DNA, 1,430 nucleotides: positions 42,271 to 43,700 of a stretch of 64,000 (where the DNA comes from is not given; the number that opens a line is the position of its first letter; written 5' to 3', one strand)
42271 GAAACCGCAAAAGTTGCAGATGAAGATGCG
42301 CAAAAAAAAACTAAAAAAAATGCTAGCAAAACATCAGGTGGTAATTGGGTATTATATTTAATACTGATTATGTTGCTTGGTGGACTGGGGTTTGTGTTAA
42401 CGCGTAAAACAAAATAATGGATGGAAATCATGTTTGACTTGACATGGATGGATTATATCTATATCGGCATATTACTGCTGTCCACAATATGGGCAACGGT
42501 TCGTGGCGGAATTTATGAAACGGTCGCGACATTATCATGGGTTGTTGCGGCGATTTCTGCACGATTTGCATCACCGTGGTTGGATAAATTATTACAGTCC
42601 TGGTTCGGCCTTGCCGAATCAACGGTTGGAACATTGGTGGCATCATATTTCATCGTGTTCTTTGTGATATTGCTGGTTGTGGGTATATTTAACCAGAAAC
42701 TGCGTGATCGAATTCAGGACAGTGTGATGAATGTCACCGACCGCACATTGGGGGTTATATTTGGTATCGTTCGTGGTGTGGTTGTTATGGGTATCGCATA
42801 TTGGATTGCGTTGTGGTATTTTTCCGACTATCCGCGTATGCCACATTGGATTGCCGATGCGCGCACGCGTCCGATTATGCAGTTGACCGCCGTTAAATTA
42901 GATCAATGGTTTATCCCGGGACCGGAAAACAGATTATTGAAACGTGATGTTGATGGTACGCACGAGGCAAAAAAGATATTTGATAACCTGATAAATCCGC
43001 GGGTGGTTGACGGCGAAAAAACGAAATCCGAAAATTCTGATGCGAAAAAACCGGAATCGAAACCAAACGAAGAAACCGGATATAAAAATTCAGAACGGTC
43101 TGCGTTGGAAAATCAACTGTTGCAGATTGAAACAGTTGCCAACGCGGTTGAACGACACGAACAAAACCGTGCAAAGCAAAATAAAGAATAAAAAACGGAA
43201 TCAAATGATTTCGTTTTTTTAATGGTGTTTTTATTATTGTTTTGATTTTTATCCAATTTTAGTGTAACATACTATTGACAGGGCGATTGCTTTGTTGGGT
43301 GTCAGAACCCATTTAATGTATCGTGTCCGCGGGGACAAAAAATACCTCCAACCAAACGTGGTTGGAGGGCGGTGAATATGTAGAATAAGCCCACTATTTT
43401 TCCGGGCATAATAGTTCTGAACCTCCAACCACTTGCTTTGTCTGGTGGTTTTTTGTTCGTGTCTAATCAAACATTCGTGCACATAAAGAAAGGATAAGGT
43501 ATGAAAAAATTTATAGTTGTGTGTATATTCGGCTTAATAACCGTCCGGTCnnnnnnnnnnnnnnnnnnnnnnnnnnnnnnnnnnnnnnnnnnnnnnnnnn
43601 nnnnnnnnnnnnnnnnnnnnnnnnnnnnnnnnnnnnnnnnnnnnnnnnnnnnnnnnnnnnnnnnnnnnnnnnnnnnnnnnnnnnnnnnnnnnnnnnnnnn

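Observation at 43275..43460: Leader with two CCUCCAACCA copies and alternative hairpins upstream of the secreted-protein trio: candidate attenuator or small RNA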

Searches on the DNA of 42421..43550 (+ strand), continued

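Call 68: search_rna_families(sources=[L110, L019, L158, L052, L041, L029, L018, L114, L087, L002, L066, L040], threshold=gathering)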
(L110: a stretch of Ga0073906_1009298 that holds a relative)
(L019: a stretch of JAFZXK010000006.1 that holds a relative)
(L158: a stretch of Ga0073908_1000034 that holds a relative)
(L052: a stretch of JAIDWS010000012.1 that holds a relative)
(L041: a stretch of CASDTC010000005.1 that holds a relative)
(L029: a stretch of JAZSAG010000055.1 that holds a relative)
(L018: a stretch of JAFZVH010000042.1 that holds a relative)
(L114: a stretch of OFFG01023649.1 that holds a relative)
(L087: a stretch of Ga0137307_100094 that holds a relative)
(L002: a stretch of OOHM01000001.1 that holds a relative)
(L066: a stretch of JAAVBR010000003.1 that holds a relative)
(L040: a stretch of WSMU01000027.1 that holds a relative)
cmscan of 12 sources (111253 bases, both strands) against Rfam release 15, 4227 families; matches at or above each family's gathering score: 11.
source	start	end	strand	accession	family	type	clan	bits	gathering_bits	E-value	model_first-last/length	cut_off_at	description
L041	8333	8405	-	RF00005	tRNA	Gene; tRNA;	CL00001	75.2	29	2e-14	1-71/71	no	tRNA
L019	7847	7919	-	RF00005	tRNA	Gene; tRNA;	CL00001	74.2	29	3.7e-14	1-71/71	no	tRNA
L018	9330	9402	-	RF00005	tRNA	Gene; tRNA;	CL00001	74.2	29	3.7e-14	1-71/71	no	tRNA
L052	2132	2204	+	RF00005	tRNA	Gene; tRNA;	CL00001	72.8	29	9.2e-14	1-71/71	no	tRNA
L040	2196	2268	+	RF00005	tRNA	Gene; tRNA;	CL00001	72.4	29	1.2e-13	1-71/71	no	tRNA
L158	6593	6666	-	RF00005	tRNA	Gene; tRNA;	CL00001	69.5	29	7.5e-13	1-71/71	no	tRNA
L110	1564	1636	-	RF00005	tRNA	Gene; tRNA;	CL00001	69.1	29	9.5e-13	1-71/71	no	tRNA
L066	9430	9503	-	RF00005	tRNA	Gene; tRNA;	CL00001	65.6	29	8.8e-12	1-71/71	no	tRNA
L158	6703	6775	-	RF00005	tRNA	Gene; tRNA;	CL00001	65.1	29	1.2e-11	1-71/71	no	tRNA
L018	1431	1503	-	RF00005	tRNA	Gene; tRNA;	CL00001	60.1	29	2.9e-10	1-71/71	no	tRNA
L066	2613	2685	-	RF00005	tRNA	Gene; tRNA;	CL00001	54.3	29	1.1e-08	1-71/71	no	tRNA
